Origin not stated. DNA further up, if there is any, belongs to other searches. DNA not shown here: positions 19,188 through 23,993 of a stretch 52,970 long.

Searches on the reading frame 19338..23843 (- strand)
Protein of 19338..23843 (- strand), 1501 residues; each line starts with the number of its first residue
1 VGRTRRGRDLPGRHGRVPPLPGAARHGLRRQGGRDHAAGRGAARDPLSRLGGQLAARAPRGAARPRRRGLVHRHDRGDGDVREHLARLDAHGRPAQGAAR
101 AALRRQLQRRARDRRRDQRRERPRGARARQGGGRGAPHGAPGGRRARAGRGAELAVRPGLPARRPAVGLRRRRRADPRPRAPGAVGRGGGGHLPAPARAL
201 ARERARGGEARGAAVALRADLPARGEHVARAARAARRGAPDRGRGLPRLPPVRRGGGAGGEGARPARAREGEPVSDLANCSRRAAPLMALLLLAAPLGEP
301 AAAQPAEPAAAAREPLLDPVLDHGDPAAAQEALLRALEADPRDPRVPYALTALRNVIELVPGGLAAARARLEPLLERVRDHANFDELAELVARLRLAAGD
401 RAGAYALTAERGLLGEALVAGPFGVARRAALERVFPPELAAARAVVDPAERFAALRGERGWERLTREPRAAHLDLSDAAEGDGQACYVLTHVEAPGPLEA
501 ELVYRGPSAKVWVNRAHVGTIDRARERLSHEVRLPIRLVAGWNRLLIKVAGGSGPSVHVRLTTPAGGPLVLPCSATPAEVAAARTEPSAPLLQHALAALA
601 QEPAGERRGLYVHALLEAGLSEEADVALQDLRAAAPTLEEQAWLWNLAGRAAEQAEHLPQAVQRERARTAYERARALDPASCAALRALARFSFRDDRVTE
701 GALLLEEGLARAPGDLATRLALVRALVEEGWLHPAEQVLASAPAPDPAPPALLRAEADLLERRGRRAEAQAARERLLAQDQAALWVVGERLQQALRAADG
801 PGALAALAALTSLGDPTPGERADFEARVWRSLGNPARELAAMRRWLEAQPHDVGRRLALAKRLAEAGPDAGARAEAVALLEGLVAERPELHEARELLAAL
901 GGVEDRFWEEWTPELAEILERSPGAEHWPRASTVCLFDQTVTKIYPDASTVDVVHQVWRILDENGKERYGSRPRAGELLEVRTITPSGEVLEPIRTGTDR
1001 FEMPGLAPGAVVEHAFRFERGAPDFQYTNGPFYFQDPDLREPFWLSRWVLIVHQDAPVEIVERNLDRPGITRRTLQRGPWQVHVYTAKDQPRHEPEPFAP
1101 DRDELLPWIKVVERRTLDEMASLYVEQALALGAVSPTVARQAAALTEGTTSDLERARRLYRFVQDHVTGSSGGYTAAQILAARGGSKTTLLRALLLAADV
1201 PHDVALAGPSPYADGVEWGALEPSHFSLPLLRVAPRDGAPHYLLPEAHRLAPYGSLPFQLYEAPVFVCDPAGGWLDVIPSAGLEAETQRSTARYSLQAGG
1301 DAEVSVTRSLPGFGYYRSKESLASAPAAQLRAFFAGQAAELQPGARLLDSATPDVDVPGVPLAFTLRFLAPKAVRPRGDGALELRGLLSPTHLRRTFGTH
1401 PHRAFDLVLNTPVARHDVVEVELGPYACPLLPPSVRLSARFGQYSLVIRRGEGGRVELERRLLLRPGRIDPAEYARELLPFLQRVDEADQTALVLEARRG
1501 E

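Call 4: search_protein_families(library=pfam, proteins=[window:19338-23843:-], max_evalue=0.1)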
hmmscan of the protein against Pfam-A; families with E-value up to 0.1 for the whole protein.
window:19338-23843:- (1501 aa): 2 families
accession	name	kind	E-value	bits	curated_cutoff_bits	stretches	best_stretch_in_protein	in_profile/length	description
PF14559.12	TPR_19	-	0.00017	22.3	25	1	699-758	8-67/68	Tetratricopeptide repeat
PF12969.12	DUF3857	-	0.086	13.3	24.6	0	947-971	2-26/170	Domain of Unknown Function with PDB structure (DUF3857)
